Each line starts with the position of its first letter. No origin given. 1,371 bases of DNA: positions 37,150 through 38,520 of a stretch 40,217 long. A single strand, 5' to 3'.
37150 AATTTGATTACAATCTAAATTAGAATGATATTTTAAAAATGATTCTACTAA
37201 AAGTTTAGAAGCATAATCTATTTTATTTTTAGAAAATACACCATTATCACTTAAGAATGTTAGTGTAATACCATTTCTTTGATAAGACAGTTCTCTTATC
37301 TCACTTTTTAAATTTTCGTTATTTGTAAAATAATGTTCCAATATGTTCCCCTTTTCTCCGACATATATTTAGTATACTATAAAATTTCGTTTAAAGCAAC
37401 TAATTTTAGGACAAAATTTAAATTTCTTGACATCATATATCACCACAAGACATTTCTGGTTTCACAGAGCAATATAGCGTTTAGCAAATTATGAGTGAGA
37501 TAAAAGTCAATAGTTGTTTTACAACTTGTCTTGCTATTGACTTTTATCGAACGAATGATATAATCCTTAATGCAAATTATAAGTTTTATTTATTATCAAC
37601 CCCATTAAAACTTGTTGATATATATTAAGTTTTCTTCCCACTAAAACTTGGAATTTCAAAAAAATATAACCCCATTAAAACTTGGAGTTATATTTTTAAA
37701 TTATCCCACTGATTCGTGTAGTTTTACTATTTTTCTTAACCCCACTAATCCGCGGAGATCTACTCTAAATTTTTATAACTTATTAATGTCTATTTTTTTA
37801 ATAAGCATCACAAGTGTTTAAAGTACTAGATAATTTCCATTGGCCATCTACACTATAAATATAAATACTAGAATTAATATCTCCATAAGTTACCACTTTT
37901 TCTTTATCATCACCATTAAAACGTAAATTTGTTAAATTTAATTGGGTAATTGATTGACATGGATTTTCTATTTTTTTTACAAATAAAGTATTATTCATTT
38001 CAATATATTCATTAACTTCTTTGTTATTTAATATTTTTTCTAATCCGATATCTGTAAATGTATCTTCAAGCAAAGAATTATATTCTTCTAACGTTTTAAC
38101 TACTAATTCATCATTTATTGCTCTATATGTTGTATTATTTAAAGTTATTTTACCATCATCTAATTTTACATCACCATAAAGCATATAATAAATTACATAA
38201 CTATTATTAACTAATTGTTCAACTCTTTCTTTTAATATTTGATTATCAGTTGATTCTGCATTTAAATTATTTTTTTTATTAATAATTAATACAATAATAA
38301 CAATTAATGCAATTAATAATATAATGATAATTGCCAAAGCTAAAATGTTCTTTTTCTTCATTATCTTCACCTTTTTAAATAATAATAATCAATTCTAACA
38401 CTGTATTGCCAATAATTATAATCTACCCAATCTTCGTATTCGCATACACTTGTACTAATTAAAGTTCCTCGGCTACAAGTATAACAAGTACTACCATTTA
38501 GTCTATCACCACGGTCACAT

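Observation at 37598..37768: Five 34-36 bp-periodic C-rich repeats with codon-like (third-position) variation in a non-coding gap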

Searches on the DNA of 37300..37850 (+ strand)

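Call 5: search_rna_families(source=window, start=37300, end=37850, threshold=evalue, max_evalue=10, show_alignments=3)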
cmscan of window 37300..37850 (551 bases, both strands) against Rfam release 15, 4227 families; matches with E-value up to 10: 12.
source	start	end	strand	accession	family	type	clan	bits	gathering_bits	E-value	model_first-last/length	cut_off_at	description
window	37419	37490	+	RF01603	snoR29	Gene; snRNA; snoRNA; CD-box;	-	21.8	50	2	1-84/84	no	small nucleolar RNA snoR29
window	37649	37707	-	RF03750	mir-2489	Gene; miRNA;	-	21.5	100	0.058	1-95/95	no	mir-2489 microRNA precursor family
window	37499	37550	+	RF03280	mir-7583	Gene; miRNA;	-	19.8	48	0.38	1-58/58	no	mir-7583 microRNA precursor family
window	37304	37328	-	RF01359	CRISPR-DR46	Gene; CRISPR;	-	18.3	50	4.3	1-38/38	no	CRISPR RNA direct repeat element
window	37648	37709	-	RF04046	mir-2154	Gene; miRNA;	-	18.1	70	2.1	1-97/97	no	mir-2154 microRNA precursor family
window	37485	37562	-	RF03896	MIR2275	Gene; miRNA;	-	16.7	60.5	3.3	1-95/95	no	MIR2275 microRNA precursor family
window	37650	37704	-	RF02095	mir-2985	Gene; miRNA;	-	15.6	68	3.7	1-71/71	no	mir-2985 microRNA precursor family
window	37427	37550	-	RF01291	SNORD97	Gene; snRNA; snoRNA; CD-box;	-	15.4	45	6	1-142/142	no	Small nucleolar RNA SNORD97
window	37658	37726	-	RF01770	rimP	Cis-reg; leader;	-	15.3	47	9.4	1-102/102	no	Gammaprotebacteria rimP leader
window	37521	37589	-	RF01089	PK-repBA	Cis-reg;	-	14.9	45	1.2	1-124/124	no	Pseudoknot of the regulatory region of the repBA gene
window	37497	37550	-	RF04156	MIR2670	Gene; miRNA;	-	11.9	117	7.7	1-200/200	no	MIR2670 microRNA precursor family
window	37300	37366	+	RF01264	snR83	Gene; snRNA; snoRNA; HACA-box;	CL00023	10.2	75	8.8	193-308/308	5'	Small nucleolar RNA snR83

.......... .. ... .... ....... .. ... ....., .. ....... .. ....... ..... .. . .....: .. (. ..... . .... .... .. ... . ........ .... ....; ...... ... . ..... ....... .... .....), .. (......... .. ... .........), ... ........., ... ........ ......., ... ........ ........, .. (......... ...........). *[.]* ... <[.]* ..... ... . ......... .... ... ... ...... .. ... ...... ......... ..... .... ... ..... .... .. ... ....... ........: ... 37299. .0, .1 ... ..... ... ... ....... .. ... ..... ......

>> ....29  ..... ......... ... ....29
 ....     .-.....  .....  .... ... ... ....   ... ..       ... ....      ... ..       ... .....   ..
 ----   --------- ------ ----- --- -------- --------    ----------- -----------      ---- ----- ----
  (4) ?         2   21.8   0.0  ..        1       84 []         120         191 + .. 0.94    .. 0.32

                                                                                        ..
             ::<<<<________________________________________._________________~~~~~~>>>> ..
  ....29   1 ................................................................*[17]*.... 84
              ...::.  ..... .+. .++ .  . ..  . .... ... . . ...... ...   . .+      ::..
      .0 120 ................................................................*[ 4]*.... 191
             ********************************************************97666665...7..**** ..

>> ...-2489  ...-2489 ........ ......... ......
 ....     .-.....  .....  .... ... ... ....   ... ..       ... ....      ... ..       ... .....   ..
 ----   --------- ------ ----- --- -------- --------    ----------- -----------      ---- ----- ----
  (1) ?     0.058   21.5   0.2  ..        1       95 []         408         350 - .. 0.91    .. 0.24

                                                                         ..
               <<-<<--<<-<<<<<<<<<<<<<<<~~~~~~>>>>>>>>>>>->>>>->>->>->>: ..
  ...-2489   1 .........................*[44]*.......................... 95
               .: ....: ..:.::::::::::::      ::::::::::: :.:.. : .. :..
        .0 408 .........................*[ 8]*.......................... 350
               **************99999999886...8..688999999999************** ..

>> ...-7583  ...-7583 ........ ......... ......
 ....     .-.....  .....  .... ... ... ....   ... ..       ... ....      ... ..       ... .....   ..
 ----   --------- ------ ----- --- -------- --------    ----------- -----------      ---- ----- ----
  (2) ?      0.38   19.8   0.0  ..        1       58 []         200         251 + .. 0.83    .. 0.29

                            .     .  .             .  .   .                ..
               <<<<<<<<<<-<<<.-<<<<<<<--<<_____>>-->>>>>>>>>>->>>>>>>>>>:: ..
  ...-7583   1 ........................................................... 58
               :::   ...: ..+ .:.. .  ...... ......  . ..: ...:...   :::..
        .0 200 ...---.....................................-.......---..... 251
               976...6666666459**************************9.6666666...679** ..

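Call 46: search_dna_similar(query=window:37417-37800:+, collection=phages, mode=distant, max_evalue=0.01)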
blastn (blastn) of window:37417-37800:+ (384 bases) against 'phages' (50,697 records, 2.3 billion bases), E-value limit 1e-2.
No match.

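Call 47: search_dna_similar(query=window:37417-37800:+, collection=plasmids, mode=distant, max_evalue=0.01)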
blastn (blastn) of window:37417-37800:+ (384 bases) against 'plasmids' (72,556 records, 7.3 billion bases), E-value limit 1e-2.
Records with a match: 4; places in all: 4; records where one place covers at least 80% of the query: 0.
Best place of each record, by identity: 60-80% 4.
By first word of the organism name: Bacillus 3; Candidatus 1.
By predicted mobility (MOB-suite, as given by PLSDB): non-mobilizable 2; conjugative 2.
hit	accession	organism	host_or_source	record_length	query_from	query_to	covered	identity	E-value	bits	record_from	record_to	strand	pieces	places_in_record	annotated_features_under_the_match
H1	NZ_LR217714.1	Candidatus Erwinia haradaeae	Cinara curvipes,host's whole body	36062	145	207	16%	77.8%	8e-3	48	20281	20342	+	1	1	none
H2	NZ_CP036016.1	Bacillus toyonensis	cell culture,soil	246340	232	288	15%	78.9%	8e-3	48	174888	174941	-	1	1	DUF1430 domain-containing protein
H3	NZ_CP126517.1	Bacillus toyonensis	bacterial isolate,warm, humid forested ...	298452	232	288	15%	78.9%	8e-3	48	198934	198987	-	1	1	DUF1430 domain-containing protein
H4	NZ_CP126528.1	Bacillus toyonensis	bacterial isolate,semidesertic area ...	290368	232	288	15%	78.9%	8e-3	48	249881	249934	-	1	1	DUF1430 domain-containing protein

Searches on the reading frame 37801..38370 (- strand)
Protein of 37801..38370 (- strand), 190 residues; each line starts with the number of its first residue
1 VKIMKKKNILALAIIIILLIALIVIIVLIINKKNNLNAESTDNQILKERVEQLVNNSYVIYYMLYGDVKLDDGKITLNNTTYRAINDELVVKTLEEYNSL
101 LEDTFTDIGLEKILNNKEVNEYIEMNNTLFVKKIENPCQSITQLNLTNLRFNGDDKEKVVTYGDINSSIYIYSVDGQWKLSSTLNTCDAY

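Call 17: search_protein_families(library=pfam, proteins=[window:37801-38370:-], max_evalue=0.01)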
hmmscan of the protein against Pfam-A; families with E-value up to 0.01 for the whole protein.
window:37801-38370:- (190 aa): 1 family
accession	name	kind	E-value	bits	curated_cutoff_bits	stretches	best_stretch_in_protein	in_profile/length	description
PF12206.14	DUF3599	-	0.0015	19.1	25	1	42-83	56-96/116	Domain of unknown function (DUF3599)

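Call 64: search_protein_families(library=padloc, proteins=[window:37801-38370:-], max_evalue=0.01)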
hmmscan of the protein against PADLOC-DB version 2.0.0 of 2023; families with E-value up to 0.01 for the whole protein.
window:37801-38370:- (190 aa): 0 families
